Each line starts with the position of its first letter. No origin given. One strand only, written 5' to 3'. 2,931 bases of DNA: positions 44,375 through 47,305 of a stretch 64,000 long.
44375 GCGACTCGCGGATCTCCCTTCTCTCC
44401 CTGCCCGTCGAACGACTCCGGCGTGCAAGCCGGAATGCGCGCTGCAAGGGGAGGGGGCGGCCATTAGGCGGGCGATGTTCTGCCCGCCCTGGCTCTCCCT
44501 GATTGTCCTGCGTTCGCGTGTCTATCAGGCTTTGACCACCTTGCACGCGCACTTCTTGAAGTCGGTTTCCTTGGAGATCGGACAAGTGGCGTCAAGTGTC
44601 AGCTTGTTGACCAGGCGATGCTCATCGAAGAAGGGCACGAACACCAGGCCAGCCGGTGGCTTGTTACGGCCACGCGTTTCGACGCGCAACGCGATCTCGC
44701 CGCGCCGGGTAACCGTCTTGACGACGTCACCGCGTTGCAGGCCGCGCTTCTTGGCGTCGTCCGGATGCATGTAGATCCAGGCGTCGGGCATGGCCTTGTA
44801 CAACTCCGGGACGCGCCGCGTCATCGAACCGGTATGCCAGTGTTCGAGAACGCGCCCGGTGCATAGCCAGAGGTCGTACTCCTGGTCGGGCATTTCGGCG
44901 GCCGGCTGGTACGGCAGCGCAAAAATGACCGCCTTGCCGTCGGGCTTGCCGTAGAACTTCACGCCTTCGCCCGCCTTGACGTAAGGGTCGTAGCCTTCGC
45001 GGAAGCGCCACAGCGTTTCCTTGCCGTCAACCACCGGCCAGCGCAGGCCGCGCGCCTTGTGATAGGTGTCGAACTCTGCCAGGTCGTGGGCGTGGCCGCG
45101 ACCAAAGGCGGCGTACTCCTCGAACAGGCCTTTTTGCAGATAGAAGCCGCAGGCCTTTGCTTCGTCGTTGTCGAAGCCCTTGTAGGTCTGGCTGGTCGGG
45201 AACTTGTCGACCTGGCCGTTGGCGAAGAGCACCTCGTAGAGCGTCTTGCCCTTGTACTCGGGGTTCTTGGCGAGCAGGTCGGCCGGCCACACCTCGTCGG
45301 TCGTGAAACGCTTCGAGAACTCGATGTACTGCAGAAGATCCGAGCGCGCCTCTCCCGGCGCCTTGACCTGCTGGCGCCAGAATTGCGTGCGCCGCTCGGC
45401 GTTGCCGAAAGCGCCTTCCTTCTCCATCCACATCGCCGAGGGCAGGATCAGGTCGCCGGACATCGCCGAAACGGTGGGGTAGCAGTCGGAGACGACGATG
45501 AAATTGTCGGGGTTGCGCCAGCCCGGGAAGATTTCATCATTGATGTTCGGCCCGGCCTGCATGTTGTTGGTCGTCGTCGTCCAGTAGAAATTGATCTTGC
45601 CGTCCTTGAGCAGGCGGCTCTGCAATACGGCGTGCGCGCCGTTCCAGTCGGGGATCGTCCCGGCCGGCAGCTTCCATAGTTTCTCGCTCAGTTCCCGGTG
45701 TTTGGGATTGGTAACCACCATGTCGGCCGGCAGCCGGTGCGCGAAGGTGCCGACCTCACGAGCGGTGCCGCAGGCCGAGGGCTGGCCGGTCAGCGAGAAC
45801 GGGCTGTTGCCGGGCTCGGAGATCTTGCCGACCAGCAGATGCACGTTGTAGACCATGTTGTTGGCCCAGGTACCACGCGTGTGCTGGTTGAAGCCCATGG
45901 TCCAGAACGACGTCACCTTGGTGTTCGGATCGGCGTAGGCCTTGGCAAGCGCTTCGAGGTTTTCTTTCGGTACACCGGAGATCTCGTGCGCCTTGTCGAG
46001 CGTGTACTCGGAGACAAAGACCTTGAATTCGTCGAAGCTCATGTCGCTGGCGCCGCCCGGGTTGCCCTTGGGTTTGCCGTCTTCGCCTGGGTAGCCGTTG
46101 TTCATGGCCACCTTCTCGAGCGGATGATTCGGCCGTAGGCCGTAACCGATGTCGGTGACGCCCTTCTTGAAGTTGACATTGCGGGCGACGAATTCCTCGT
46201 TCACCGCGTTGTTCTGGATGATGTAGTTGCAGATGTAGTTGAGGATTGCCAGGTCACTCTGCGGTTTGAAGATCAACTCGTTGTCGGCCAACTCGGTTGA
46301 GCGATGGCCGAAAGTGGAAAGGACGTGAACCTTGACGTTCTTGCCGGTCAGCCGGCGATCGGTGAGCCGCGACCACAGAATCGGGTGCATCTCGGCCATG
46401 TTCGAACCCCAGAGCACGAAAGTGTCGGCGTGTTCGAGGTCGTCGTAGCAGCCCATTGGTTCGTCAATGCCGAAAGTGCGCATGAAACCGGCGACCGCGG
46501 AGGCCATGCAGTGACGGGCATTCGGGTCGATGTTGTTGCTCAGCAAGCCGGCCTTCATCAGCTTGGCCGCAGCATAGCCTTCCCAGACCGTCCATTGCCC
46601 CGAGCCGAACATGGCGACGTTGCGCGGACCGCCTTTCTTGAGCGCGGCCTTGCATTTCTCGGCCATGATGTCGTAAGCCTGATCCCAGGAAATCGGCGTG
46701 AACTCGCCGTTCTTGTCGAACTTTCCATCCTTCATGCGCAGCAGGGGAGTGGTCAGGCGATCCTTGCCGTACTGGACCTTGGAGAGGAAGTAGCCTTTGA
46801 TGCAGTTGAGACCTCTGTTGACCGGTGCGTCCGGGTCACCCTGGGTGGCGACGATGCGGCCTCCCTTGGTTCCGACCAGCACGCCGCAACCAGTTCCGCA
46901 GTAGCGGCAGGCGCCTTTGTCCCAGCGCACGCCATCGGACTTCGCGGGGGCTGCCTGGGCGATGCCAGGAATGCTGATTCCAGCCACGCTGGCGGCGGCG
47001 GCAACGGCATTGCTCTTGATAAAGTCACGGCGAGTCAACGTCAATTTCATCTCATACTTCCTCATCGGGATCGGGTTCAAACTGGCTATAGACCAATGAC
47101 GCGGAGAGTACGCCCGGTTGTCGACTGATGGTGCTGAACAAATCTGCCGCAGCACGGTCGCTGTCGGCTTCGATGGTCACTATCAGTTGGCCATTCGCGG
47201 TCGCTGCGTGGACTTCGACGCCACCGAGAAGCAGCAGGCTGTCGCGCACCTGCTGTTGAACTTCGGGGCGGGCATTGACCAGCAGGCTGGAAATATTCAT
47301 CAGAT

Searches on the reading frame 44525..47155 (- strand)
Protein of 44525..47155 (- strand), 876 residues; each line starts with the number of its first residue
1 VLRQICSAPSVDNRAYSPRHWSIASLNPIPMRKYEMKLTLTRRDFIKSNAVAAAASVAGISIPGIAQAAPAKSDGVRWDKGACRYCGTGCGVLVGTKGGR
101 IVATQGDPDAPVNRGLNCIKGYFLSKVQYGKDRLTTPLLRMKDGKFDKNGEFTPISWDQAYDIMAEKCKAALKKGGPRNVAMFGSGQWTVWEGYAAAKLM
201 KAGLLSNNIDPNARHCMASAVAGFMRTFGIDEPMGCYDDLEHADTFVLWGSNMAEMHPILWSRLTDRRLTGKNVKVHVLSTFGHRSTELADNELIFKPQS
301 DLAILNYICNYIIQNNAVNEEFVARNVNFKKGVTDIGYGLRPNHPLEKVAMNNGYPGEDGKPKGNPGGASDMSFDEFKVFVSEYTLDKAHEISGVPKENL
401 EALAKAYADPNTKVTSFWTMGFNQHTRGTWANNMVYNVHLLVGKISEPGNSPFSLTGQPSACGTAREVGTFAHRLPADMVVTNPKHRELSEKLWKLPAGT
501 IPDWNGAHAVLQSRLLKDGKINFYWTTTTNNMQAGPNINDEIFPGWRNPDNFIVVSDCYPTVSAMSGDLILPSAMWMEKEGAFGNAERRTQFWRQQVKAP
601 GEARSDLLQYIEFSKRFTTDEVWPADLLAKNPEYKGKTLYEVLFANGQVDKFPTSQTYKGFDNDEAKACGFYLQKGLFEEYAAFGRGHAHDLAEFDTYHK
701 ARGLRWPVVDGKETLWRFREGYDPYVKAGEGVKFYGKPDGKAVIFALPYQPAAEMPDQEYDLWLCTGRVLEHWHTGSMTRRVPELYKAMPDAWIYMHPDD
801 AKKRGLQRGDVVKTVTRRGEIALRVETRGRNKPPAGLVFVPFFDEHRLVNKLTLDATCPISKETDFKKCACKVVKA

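Call 118: search_protein_families(library=pfam, proteins=[window:44525-47155:-], max_evalue=0.00001)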
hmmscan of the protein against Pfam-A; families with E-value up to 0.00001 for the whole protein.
window:44525-47155:- (876 aa): 3 families
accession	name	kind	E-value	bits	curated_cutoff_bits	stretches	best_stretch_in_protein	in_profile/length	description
PF00384.28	Molybdopterin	-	1.6e-69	235.1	24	1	133-615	1-352/353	Molybdopterin oxidoreductase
PF01568.27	Molydop_binding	-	2.9e-25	88.9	26.8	1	762-870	1-110/110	Molydopterin dinucleotide binding domain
PF04879.21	Molybdop_Fe4S4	-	8.6e-20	70.9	22.7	1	77-129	2-54/55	Molybdopterin oxidoreductase Fe4S4 domain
